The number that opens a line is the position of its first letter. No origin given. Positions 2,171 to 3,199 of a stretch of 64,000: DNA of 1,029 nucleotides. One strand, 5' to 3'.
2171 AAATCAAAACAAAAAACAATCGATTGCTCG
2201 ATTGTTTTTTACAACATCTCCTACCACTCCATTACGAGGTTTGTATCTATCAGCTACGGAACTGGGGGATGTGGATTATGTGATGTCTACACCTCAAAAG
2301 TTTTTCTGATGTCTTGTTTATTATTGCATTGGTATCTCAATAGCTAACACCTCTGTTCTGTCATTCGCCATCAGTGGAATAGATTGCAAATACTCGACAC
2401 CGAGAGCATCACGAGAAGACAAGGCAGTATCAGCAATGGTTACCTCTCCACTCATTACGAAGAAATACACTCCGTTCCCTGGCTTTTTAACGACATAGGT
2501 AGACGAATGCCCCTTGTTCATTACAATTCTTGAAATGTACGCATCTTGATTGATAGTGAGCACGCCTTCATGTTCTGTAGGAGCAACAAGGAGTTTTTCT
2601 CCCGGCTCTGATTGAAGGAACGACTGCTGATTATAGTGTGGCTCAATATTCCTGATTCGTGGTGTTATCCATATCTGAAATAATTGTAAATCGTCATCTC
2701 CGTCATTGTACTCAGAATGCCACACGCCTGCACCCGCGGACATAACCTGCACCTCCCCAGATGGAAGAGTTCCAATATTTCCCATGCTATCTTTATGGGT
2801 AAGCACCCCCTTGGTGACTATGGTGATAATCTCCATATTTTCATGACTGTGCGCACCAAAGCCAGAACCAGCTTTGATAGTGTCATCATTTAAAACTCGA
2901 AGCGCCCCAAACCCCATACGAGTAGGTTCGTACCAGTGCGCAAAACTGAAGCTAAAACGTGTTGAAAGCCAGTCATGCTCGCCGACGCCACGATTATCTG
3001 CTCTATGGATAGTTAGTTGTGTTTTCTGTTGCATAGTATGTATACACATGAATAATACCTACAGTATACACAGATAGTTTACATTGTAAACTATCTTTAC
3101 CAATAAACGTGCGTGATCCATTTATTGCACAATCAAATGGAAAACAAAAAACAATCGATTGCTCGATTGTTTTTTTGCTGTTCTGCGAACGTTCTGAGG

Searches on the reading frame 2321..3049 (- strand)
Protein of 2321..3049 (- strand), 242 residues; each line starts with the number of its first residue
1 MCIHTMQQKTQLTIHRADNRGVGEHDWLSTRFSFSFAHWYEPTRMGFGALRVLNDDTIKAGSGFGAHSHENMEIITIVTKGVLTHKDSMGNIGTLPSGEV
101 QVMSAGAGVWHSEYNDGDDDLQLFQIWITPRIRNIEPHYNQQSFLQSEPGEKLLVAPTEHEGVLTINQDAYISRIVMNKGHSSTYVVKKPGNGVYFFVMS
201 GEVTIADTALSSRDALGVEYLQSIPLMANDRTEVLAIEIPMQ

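Call 93: find_encoding_contigs(protein=window:2321-3049:-, flank=10000, max_places=1)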
Protein window:2321-3049:- (242 aa): 3 contigs read that carry it; 1 place shown.
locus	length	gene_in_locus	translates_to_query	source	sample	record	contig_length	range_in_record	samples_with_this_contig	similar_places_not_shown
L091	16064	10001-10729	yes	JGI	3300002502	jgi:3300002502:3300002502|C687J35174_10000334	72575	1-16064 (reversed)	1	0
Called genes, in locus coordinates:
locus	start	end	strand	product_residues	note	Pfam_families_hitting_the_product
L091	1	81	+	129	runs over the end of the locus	PF03734:YkuD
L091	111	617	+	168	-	-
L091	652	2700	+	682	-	-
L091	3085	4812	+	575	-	PF03717:PBP_dimer (weak), PF00905:Transpeptidase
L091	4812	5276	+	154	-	-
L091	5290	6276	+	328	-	PF03462:PCRF, PF00472:RF-1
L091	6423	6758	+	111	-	-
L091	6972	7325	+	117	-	-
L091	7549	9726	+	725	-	PF00009:GTP_EFTU, PF03144:GTP_EFTU_D2, PF22042:EF-G_D2, PF14492:EFG_III, PF16658:RF3_C, PF03764:EFG_IV, PF00679:EFG_C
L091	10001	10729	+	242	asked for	PF02678:Pirin, PF07883:Cupin_2 (faint), PF17954:Pirin_C_2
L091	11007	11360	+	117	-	-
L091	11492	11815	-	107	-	-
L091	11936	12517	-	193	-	-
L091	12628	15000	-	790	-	PF01751:Toprim, PF01131:Topoisom_bac, PF01396:Zn_ribbon_Top1, PF13368:Toprim_C_rpt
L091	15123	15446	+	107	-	PF00166:Cpn10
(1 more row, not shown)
